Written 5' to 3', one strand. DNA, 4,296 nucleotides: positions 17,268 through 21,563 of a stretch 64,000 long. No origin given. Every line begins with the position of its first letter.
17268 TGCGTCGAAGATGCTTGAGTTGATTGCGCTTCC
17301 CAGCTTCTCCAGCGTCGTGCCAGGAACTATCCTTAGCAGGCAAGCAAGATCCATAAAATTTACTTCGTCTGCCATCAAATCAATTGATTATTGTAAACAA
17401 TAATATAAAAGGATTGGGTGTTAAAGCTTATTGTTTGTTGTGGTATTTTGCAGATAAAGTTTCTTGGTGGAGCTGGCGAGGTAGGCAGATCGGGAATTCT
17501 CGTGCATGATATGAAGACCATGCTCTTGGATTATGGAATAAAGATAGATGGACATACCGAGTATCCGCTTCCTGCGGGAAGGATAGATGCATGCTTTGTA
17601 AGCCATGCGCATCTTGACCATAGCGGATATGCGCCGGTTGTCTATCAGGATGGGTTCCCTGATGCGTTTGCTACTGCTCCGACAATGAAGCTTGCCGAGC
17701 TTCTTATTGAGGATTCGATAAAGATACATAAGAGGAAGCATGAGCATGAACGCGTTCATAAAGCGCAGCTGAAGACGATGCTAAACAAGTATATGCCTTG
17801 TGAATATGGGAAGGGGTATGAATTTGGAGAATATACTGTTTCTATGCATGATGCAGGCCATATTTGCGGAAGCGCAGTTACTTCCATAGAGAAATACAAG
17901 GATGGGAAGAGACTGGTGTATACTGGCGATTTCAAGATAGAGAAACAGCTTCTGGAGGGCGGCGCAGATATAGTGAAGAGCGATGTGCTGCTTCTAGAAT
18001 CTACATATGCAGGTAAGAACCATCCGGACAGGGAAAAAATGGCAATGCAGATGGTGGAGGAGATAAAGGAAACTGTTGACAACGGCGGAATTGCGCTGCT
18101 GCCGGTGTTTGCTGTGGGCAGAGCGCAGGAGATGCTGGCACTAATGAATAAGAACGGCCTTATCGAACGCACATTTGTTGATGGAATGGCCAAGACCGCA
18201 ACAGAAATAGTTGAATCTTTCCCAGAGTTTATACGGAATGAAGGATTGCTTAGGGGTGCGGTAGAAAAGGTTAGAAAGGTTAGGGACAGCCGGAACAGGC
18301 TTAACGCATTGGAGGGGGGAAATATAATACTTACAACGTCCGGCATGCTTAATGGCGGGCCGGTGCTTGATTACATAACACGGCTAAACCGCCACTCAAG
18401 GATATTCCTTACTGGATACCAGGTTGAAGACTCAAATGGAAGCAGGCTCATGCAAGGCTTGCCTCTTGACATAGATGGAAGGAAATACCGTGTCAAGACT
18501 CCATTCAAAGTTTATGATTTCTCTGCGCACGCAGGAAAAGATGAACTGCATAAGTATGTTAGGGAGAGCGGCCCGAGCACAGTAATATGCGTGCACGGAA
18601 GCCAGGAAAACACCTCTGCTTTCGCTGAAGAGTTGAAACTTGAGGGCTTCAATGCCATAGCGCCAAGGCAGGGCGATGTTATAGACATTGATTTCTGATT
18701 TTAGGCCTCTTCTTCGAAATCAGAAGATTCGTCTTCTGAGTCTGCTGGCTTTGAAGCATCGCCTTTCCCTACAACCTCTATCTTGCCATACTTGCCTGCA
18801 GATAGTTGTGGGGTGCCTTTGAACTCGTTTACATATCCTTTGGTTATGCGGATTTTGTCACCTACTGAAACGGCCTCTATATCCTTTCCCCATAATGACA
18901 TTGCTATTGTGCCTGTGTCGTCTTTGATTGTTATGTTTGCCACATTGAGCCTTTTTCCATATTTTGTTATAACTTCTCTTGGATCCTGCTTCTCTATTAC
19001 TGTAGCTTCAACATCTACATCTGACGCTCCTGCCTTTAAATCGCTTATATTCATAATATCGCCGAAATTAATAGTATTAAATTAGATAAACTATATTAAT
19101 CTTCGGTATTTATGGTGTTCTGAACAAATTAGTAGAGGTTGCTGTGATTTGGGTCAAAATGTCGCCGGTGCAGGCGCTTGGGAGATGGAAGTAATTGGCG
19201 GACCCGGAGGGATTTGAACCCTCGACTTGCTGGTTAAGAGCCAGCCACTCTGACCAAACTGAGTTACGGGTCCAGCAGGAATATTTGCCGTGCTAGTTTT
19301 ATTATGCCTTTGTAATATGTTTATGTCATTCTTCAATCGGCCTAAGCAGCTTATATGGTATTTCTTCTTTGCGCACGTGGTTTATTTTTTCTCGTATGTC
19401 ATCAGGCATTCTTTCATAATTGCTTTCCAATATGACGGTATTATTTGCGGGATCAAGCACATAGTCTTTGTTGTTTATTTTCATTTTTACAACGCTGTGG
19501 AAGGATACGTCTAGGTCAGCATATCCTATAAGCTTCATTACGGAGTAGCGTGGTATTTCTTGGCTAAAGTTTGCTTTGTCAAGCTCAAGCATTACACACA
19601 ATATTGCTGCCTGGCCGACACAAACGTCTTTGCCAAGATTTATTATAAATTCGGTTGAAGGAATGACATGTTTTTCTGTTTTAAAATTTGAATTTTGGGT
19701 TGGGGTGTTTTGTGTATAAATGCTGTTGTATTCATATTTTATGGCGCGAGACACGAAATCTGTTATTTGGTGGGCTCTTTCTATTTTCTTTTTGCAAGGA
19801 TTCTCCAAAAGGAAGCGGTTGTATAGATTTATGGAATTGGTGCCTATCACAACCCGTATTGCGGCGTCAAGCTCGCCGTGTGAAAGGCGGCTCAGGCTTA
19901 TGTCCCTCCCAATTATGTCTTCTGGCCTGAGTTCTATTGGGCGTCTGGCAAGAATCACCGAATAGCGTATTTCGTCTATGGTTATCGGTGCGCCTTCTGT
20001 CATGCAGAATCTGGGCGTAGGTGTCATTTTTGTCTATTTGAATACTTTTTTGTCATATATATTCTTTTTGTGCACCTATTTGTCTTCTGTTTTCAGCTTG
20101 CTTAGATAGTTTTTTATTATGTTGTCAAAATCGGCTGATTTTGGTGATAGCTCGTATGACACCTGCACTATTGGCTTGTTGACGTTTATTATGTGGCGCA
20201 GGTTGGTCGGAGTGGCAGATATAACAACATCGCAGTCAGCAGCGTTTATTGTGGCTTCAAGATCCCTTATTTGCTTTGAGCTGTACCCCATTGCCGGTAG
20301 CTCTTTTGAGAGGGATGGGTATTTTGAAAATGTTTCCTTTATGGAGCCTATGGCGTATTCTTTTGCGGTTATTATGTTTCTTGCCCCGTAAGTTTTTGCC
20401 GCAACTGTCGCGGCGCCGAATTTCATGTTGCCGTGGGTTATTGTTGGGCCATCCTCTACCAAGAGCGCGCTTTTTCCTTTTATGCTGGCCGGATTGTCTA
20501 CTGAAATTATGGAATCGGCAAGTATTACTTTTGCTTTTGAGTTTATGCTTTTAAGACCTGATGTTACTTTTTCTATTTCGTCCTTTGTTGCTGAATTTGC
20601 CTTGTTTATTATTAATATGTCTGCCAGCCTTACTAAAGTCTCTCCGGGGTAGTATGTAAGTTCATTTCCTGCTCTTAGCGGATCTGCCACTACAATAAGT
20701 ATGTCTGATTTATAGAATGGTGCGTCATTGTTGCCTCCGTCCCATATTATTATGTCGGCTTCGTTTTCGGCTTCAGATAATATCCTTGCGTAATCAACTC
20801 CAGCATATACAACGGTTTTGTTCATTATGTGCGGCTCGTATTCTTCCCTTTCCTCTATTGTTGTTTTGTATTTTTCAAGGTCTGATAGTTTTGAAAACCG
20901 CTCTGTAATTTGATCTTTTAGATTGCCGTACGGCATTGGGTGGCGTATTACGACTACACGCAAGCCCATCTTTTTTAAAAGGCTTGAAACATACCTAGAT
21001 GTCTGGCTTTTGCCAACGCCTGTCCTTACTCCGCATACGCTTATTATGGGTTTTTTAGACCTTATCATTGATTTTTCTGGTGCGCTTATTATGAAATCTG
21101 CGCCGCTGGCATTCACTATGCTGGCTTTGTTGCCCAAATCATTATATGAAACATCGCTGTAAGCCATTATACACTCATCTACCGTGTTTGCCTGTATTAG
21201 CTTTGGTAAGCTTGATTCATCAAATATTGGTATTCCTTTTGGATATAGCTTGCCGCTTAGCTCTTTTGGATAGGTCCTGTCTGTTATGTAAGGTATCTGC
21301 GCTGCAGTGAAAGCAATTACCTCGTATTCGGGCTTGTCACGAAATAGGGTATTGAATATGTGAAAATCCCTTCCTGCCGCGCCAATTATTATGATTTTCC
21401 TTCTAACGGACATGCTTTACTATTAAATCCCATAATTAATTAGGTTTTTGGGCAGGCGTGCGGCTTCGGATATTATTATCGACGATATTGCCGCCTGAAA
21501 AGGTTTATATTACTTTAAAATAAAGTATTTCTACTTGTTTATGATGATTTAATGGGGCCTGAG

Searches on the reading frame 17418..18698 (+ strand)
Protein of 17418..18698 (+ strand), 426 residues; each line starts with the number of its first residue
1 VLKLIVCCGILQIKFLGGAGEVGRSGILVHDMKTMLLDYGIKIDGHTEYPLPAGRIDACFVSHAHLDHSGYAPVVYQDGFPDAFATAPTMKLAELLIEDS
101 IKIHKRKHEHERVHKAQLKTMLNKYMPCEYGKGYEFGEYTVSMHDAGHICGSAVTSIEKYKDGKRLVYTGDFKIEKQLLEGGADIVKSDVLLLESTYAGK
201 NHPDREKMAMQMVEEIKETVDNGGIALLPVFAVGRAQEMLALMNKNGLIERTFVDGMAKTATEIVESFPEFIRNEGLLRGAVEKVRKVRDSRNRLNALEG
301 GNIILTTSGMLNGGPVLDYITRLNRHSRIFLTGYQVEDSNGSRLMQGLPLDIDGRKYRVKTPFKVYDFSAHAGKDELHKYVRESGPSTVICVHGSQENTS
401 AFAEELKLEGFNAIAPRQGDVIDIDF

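Call 22: search_protein_families(library=pfam, proteins=[window:17418-18698:+], max_evalue=0.001)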
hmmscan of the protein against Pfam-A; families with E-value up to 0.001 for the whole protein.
window:17418-18698:+ (426 aa): 4 families
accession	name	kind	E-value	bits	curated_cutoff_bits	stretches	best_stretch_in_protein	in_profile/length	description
PF10996.14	Beta-Casp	-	1.7e-12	48.3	27.7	1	245-344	13-120/120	Beta-Casp domain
PF07521.17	RMMBL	-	2e-12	47.3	21.6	1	357-416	2-63/63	Zn-dependent metallo-hydrolase RNA specificity domain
PF12706.13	Lactamase_B_2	-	1.3e-06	28.6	27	1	53-212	28-180/200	Beta-lactamase superfamily domain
PF16661.11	Lactamase_B_6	-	1e-05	25.4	27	1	34-178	8-168/193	Metallo-beta-lactamase superfamily domain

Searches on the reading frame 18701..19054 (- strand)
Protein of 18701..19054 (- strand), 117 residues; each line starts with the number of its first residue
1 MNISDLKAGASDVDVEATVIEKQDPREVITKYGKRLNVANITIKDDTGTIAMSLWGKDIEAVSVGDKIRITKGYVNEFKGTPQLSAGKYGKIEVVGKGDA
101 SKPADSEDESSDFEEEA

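Call 22: search_protein_families(library=pfam, proteins=[window:18701-19054:-], max_evalue=0.001)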
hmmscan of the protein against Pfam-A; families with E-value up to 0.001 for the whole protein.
window:18701-19054:- (117 aa): 3 families
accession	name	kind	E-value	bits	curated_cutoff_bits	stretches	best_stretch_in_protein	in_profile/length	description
PF21473.3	Ssb-like_OB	-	1.4e-07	32.1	24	1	18-94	18-97/97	Single-stranded DNA binding protein Ssb-like, OB fold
PF01336.31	tRNA_anti-codon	-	1.9e-07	31.4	27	1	28-89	11-72/75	OB-fold nucleic acid binding domain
PF24903.1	OB_MEIOB_N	-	6e-06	26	27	1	2-67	7-75/140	MEIOB, N-terminal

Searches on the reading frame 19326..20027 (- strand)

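Call 22: search_protein_families(library=pfam, proteins=[window:19326-20027:-], max_evalue=0.001)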
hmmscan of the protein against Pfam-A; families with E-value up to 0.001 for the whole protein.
window:19326-20027:- (233 aa): 1 family
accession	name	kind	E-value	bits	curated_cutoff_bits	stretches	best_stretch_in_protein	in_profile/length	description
PF04473.18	DUF553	-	1.2e-05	25.2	20.5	1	79-204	13-124/140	Transglutaminase-like domain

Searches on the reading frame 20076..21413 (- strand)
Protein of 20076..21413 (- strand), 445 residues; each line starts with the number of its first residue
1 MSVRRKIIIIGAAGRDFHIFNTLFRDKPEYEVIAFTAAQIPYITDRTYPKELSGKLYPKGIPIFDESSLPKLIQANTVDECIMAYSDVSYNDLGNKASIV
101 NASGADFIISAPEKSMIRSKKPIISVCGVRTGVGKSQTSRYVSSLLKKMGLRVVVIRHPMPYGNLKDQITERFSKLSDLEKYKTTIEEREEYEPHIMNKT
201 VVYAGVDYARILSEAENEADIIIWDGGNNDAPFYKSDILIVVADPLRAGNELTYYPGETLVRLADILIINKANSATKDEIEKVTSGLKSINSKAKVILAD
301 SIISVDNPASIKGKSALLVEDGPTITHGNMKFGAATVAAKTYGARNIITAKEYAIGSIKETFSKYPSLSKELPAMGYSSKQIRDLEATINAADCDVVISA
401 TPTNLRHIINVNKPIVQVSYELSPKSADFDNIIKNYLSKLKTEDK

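Call 22: search_protein_families(library=pfam, proteins=[window:20076-21413:-], max_evalue=0.001)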
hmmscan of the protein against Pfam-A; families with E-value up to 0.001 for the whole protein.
window:20076-21413:- (445 aa): 1 family
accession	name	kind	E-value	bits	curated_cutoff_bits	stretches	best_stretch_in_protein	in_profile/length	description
PF02492.25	cobW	-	0.00063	19.8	20.7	0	233-297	112-179/180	CobW/HypB/UreG, nucleotide-binding domain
